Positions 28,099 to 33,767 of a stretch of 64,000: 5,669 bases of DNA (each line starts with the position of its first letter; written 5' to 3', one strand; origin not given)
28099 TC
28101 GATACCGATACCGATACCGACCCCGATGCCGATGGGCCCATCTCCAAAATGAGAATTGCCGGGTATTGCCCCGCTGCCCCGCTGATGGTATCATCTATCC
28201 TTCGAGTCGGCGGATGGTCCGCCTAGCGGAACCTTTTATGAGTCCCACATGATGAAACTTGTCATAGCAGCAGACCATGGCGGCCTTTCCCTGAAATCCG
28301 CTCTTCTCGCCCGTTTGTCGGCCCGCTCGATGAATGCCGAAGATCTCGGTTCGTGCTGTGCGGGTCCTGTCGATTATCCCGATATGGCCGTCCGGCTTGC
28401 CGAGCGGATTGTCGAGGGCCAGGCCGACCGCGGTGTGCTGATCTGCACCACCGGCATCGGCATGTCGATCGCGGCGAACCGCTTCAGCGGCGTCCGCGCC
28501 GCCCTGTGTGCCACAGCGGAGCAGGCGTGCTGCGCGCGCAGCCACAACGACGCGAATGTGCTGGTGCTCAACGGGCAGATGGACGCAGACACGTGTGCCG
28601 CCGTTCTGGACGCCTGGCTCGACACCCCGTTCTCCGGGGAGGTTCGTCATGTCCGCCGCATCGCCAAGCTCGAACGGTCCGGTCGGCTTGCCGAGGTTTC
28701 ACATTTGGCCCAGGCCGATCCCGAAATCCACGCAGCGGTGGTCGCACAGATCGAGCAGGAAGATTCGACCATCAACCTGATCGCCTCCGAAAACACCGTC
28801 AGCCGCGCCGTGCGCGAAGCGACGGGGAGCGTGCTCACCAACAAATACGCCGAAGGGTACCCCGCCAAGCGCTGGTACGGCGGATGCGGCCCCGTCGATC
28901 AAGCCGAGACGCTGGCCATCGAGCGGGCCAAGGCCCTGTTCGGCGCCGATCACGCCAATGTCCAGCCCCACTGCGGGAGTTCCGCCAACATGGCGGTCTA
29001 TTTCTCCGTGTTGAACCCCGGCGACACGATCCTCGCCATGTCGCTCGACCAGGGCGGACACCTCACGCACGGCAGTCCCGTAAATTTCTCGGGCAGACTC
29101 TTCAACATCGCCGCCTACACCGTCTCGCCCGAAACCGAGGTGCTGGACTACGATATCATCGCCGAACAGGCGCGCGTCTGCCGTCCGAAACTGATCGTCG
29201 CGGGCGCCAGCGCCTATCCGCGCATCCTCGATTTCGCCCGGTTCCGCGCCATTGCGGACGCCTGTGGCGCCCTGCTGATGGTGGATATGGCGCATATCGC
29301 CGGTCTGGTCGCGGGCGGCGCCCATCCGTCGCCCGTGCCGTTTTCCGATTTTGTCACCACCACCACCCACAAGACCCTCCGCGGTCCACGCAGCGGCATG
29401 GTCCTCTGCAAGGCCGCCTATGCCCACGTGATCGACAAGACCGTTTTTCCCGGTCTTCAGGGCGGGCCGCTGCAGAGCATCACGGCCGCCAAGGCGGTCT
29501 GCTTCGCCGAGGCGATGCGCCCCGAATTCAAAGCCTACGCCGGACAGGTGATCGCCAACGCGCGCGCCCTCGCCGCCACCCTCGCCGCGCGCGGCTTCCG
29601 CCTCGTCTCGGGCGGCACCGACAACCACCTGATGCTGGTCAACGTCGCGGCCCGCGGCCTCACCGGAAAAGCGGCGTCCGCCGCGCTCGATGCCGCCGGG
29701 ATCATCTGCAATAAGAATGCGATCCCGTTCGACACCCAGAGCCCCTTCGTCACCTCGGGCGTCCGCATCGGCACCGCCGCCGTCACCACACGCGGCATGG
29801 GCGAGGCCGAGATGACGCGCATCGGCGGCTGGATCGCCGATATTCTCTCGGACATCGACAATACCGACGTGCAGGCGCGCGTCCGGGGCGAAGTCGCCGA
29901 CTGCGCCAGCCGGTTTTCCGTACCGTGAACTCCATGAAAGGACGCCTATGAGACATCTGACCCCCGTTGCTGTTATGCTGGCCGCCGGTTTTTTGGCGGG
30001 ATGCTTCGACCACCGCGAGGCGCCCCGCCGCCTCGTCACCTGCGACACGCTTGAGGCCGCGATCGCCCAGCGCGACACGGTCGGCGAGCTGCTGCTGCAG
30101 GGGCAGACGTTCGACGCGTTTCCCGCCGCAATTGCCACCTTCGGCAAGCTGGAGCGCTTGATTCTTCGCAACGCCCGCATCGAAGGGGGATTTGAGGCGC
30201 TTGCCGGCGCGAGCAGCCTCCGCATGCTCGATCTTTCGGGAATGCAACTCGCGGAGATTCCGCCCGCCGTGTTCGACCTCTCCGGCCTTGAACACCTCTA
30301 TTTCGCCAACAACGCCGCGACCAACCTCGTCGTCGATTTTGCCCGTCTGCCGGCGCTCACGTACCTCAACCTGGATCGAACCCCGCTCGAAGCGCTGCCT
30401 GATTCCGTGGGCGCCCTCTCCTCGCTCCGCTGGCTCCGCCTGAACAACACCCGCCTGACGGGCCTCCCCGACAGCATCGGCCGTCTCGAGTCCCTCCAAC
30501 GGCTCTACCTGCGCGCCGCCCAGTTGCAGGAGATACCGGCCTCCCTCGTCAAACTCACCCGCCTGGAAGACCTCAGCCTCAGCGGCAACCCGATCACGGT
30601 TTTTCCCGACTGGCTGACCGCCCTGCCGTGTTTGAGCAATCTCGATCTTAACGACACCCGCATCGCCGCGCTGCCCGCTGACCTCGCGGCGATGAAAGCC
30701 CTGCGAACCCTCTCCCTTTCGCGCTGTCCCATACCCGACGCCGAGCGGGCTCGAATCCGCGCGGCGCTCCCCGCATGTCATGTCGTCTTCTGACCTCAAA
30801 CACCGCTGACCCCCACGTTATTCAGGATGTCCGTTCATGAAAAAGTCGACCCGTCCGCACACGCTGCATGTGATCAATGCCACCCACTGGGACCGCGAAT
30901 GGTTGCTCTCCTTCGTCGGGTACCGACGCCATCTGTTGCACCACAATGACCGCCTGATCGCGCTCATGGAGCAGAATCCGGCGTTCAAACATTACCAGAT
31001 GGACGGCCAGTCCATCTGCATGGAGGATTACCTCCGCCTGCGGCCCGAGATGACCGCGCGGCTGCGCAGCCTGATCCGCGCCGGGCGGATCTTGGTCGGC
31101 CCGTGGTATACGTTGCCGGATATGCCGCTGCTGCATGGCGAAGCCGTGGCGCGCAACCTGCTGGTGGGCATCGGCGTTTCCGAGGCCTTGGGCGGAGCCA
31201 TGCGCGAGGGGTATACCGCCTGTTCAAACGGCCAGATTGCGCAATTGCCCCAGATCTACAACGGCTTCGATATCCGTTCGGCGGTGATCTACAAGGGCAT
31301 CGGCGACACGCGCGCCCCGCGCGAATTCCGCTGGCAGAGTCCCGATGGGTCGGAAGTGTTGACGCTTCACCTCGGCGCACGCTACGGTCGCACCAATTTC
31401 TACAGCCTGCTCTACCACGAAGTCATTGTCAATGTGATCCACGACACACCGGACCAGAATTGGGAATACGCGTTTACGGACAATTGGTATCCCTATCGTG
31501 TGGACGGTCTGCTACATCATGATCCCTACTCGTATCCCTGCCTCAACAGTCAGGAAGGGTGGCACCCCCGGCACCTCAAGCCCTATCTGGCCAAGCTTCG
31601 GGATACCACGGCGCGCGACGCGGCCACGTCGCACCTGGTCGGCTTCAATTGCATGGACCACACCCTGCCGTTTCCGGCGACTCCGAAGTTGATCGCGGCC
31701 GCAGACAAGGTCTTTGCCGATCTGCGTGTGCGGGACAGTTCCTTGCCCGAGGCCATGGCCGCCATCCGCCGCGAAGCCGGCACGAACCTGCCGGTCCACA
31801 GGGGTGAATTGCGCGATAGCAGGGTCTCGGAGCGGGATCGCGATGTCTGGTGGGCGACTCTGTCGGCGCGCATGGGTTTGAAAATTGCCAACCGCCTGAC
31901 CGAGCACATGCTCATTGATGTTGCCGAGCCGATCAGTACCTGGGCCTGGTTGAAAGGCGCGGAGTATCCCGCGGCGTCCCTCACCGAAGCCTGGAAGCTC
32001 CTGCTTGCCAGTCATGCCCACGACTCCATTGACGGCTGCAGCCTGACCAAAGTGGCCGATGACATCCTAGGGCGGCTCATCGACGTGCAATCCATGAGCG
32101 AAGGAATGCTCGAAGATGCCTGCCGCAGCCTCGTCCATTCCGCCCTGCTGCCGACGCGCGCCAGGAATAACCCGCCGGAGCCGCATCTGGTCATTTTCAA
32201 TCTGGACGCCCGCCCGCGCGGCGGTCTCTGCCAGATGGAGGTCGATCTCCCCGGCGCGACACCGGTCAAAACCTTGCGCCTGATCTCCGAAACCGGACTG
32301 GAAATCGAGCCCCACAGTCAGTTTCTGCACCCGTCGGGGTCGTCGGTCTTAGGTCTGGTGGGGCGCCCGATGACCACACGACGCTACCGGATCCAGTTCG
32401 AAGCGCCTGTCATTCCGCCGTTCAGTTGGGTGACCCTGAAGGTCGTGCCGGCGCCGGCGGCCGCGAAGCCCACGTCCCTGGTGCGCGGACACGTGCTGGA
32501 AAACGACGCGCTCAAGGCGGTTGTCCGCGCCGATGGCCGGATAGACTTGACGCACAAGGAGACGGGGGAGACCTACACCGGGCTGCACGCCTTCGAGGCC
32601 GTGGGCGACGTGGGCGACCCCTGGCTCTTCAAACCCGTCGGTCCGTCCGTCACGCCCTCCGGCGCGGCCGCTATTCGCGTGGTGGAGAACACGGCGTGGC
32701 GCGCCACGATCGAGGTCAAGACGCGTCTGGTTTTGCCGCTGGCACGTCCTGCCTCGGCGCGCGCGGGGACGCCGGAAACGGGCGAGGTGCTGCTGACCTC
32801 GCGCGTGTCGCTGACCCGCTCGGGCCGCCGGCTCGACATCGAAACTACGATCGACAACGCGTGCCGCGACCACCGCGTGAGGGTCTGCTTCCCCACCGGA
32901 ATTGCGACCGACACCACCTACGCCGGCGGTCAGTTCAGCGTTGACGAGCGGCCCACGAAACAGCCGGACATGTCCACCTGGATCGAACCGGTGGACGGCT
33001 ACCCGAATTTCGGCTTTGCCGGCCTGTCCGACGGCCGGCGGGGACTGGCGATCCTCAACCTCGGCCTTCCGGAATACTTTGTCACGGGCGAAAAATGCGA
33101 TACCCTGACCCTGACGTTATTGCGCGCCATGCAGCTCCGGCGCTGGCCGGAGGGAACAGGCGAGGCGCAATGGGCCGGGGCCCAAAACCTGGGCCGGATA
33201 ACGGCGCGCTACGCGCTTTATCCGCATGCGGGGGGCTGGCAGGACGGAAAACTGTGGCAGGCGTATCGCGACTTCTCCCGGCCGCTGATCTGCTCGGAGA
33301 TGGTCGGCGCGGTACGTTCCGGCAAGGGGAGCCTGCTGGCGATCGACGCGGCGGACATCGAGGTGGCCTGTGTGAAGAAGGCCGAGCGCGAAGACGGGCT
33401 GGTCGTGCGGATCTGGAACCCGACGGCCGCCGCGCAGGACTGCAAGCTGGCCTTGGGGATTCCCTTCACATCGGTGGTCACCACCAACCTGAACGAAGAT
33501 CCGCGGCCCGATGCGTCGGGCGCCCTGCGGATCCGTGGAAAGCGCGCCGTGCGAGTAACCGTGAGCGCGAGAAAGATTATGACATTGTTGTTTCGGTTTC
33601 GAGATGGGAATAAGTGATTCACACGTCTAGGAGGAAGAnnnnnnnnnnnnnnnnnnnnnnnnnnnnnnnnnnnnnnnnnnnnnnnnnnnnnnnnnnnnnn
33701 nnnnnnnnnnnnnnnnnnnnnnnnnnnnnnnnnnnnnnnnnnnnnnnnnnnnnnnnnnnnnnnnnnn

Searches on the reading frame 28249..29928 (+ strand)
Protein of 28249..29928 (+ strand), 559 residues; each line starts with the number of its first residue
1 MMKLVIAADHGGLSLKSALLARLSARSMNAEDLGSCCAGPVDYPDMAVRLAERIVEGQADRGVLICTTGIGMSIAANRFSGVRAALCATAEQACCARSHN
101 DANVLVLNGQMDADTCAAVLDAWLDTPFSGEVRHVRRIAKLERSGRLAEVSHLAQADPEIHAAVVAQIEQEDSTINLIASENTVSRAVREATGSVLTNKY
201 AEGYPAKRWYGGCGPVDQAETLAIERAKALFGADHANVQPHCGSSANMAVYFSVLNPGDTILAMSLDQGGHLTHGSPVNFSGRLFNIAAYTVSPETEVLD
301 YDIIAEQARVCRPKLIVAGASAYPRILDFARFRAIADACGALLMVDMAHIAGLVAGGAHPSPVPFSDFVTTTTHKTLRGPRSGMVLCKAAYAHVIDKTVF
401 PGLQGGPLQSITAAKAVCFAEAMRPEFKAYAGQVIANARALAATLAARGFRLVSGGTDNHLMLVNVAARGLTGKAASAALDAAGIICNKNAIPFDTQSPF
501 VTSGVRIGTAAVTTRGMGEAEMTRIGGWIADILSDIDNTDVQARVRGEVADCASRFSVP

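Call 18: search_protein_families(library=pfam, proteins=[window:28249-29928:+], max_evalue=0.001)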
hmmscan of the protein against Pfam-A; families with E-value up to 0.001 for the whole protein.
window:28249-29928:+ (559 aa): 3 families
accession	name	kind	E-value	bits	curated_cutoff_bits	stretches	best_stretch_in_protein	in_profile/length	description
PF00464.25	SHMT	-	1.6e-152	508.2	27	1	153-529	1-399/399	Serine hydroxymethyltransferase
PF02502.23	LacAB_rpiB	-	6.4e-42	143.2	24.7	1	5-141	2-138/138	Ribose/Galactose Isomerase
PF00155.27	Aminotran_1_2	-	7.8e-06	25.7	19.7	1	237-518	68-355/361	Aminotransferase class I and II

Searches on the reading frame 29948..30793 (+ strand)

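Call 18: search_protein_families(library=pfam, proteins=[window:29948-30793:+], max_evalue=0.001)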
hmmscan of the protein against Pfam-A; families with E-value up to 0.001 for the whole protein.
window:29948-30793:+ (281 aa): 9 families
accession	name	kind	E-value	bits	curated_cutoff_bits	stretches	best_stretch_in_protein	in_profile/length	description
PF13855.12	LRR_8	-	4.9e-27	93.9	27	2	90-147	2-61/61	Leucine rich repeat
PF12799.13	LRR_4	-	2.8e-26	91.4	27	3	204-242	1-39/44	Leucine Rich repeats (2 copies)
PF23598.1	LRR_14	-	1.7e-24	86.7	40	2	153-258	42-147/353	Leucine-rich repeat region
PF00560.39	LRR_1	-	1.8e-17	60.2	20.6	0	206-225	2-22/23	Leucine Rich Repeat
PF25019.1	LRR_R13L1-DRL21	-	1e-11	45.3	27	1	194-260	59-127/127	R13L1/DRL21 LRRs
PF23211.1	LRR_LRWD1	-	7.9e-07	29.4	28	0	151-223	35-105/190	Leucine-rich repeat and WD repeat-containing protein 1, LRR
PF24758.1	LRR_At5g56370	-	5.8e-06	26.6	27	0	169-213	25-70/227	FBD-associated F-box protein At5g56370, LRR repeats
PF14580.12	LRR_9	-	5e-05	23.4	30.5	0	154-221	60-130/175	Leucine-rich repeat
PF23952.1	LRR_EndoS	-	7.8e-05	23.3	27.9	0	223-258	78-114/116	Endo-beta-N-acetylglucosaminidase EndoS LRR domain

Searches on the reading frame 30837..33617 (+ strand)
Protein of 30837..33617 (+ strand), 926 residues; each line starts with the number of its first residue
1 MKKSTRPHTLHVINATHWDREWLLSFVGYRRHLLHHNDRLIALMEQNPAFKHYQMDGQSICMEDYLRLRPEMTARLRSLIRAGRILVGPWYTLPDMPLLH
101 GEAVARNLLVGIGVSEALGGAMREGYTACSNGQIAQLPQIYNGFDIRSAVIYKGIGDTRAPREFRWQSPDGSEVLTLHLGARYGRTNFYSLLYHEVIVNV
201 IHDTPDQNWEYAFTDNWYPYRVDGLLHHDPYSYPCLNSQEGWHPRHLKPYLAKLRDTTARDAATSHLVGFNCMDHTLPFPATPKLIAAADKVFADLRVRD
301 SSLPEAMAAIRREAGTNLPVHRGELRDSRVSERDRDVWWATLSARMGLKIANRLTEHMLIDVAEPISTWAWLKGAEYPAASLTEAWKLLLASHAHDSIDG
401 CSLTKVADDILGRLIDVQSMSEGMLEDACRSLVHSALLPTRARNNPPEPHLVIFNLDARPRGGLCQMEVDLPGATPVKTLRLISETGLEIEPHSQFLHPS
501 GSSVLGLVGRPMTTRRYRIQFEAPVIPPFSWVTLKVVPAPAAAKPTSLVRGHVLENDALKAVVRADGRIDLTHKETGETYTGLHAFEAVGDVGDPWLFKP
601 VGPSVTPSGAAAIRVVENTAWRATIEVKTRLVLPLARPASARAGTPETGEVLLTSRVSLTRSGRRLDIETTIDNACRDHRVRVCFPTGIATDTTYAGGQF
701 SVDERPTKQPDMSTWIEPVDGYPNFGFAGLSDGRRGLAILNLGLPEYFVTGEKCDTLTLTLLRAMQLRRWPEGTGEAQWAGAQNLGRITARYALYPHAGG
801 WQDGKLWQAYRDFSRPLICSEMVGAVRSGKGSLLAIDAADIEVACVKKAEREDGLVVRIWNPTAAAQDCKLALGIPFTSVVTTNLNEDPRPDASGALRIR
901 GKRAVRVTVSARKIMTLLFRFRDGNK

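Call 18: search_protein_families(library=pfam, proteins=[window:30837-33617:+], max_evalue=0.001)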
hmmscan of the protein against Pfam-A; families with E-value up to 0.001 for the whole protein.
window:30837-33617:+ (926 aa): 4 families
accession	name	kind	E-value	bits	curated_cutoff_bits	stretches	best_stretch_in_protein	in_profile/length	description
PF01074.27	Glyco_hydro_38N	-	3e-23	83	25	1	9-185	1-181/270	Glycosyl hydrolases family 38 N-terminal domain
PF07748.19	Glyco_hydro_38C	-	2.1e-15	58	25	1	554-765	1-200/206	Glycosyl hydrolases family 38 C-terminal domain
PF09261.16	Alpha-mann_mid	-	2.7e-13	50.2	31.1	1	337-432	2-96/96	Alpha mannosidase middle domain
PF17677.7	Glyco_hydro38C2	-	1.1e-08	35.5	22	1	842-917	3-72/72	Glycosyl hydrolases family 38 C-terminal beta sandwich domain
